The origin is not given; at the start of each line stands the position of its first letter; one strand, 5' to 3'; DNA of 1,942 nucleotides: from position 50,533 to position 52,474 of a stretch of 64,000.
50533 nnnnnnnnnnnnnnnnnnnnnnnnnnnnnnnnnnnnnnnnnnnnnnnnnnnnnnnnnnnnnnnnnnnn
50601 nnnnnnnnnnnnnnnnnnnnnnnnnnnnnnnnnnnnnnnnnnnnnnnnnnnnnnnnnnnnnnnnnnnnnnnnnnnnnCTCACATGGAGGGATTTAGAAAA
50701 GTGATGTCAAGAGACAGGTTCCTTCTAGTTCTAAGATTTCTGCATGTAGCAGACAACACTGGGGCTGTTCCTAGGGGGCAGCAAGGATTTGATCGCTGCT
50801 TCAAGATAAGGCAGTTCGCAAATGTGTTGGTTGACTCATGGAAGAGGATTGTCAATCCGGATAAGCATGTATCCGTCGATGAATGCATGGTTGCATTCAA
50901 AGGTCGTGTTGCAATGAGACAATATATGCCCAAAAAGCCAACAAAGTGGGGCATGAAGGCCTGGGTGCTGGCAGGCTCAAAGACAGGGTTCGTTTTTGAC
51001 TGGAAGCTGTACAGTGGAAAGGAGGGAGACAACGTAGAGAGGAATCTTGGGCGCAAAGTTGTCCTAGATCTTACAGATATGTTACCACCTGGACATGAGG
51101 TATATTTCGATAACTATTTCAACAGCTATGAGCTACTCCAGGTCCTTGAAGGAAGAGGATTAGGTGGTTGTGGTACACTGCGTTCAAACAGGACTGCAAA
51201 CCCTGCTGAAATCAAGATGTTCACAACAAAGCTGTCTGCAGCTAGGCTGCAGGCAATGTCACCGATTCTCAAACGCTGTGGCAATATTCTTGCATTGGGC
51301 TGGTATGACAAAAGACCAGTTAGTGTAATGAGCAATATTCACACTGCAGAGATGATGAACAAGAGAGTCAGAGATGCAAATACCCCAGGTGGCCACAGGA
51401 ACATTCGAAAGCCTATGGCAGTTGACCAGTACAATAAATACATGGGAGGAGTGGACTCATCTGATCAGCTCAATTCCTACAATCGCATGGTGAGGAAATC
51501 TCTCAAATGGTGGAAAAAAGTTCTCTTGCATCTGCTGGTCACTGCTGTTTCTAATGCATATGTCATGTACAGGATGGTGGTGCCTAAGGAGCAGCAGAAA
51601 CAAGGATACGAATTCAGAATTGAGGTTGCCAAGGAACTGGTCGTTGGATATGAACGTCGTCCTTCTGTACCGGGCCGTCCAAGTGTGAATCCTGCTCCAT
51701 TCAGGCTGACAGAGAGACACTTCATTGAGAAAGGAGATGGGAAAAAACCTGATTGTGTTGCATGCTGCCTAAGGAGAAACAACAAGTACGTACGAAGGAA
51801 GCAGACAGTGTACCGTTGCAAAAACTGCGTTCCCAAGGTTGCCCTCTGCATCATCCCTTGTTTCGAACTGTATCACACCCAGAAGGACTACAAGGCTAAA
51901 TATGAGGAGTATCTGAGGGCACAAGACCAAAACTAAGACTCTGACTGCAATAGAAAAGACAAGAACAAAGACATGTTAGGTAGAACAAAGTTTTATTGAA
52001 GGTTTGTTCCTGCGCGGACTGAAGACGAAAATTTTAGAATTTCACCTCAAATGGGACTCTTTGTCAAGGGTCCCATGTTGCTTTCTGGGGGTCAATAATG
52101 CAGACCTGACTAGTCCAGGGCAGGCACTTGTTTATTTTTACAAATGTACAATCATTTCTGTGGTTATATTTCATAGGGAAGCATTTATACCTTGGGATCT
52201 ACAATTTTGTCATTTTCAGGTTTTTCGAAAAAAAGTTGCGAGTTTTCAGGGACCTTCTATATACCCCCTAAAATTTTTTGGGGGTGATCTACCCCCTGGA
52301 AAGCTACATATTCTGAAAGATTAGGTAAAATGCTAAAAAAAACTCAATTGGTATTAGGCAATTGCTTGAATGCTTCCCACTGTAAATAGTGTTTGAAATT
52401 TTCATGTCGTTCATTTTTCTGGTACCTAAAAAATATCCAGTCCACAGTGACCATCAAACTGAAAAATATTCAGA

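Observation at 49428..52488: Structurally complete piggyBac transposon in a CREBRF intron, disabled by a single 2-bp indel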

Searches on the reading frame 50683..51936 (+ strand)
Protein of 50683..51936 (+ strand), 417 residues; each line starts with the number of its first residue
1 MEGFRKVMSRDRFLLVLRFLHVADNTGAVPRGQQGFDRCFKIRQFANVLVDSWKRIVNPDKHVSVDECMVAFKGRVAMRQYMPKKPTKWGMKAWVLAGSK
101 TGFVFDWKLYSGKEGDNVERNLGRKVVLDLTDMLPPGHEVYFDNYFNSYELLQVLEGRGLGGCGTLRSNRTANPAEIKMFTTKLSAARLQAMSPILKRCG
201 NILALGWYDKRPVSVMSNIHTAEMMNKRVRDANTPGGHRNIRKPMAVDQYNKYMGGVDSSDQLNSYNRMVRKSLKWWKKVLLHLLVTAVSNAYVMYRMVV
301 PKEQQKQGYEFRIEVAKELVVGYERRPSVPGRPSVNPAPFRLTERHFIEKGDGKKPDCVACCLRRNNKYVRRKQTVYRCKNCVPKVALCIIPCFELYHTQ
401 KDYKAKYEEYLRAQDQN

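Call 13: list_cluster_members(proteins=[P0001, window:50683-51936:+, window:49709-50677:+, P0016])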
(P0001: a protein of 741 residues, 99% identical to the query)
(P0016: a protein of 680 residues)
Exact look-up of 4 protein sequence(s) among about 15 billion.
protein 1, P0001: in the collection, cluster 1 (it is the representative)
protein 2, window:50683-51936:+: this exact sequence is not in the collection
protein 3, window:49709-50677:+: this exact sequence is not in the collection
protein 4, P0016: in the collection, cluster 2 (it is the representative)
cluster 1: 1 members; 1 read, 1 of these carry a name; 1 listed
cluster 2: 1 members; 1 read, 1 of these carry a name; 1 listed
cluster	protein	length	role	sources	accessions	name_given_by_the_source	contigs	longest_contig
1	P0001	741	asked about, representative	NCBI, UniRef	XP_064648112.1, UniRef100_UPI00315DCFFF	piggyBac transposable element-derived protein 4-like [Lineus longissimus] | piggyBac transposable element-derived protein 4-like n=1 Tax=Lineus longissimus ...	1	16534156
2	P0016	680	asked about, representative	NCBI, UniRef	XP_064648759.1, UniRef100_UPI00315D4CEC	piggyBac transposable element-derived protein 4-like [Lineus longissimus] | piggyBac transposable element-derived protein 4-like n=1 Tax=Lineus longissimus ...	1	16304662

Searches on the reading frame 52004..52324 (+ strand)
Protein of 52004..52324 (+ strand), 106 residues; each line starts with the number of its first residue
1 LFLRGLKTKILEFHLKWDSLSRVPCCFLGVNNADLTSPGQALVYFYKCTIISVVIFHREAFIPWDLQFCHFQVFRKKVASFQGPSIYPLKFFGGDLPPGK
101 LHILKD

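Call 40: search_protein_families(library=pfam, proteins=[window:52004-52324:+], max_evalue=0.01)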
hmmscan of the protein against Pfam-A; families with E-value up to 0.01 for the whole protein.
window:52004-52324:+ (106 aa): 0 families
